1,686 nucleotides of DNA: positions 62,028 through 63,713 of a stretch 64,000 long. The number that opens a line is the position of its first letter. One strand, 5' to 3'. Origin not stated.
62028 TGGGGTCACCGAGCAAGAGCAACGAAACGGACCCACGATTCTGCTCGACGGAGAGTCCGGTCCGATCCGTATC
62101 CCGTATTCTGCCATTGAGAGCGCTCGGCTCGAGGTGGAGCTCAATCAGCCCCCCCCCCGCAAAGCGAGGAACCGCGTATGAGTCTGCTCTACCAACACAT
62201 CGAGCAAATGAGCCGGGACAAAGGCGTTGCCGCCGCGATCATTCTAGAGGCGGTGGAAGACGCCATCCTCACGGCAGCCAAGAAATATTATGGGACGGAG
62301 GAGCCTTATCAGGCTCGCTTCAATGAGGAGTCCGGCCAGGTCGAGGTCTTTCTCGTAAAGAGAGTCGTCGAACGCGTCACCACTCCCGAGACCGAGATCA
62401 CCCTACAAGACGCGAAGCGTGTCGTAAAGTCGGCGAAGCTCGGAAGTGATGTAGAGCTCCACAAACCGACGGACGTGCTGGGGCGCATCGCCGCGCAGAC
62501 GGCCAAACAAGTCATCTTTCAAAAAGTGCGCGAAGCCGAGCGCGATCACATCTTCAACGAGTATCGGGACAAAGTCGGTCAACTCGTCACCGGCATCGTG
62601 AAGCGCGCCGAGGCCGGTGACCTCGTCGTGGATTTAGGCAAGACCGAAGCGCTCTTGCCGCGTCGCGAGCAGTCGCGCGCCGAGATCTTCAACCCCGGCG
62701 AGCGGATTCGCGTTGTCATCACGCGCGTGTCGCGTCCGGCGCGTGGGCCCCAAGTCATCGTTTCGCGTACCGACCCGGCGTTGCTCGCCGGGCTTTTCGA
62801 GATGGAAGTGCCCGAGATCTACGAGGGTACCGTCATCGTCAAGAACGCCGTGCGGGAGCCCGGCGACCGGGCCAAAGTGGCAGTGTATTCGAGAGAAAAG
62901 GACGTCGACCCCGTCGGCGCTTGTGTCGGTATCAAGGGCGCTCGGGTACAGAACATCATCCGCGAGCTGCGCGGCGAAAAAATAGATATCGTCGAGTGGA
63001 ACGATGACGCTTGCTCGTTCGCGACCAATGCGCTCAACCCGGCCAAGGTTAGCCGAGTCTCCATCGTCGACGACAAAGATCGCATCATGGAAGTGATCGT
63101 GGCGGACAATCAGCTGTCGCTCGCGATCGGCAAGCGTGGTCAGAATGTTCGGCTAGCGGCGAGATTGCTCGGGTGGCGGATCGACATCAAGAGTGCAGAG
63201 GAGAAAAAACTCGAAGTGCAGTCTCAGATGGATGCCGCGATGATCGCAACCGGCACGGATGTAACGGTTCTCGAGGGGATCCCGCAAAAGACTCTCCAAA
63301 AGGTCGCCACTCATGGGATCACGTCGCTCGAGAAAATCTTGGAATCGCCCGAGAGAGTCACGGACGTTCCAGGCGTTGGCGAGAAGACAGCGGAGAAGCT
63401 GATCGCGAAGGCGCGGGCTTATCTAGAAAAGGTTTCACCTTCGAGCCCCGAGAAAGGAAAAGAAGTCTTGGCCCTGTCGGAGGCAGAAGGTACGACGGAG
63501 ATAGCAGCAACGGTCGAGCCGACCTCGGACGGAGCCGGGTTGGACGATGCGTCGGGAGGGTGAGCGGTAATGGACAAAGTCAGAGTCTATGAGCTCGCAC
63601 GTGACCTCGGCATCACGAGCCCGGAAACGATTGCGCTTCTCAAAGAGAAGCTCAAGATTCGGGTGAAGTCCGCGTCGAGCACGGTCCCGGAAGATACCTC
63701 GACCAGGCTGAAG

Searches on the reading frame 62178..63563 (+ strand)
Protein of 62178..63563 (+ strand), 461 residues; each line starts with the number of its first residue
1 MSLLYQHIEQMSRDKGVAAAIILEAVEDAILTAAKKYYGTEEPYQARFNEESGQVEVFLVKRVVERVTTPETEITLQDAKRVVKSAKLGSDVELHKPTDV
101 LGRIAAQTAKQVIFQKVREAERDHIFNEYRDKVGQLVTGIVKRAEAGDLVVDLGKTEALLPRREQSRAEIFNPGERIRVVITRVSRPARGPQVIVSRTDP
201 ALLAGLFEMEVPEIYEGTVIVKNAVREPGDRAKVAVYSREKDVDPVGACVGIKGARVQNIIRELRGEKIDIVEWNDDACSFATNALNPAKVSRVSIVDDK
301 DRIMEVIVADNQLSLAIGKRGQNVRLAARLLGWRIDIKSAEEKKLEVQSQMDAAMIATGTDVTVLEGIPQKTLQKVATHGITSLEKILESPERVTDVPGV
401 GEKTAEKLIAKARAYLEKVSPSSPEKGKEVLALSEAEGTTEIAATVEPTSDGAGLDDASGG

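Call 66: search_protein_families(library=pfam, proteins=[window:62178-63563:+], max_evalue=0.000001)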
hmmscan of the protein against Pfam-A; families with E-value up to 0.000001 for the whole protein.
window:62178-63563:+ (461 aa): 4 families
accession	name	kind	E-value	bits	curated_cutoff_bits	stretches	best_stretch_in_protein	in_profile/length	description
PF08529.16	NusA_N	-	6.7e-33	113.9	23.8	1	4-123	2-119/119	NusA N-terminal domain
PF13184.12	KH_5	-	4.6e-30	104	27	1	228-296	1-69/69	NusA-like KH domain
PF14520.12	HHH_5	-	8.1e-10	39.5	27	1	365-413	7-56/57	Helix-hairpin-helix domain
PF00575.29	S1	-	1.5e-07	32.1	22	1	131-191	2-69/74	S1 RNA binding domain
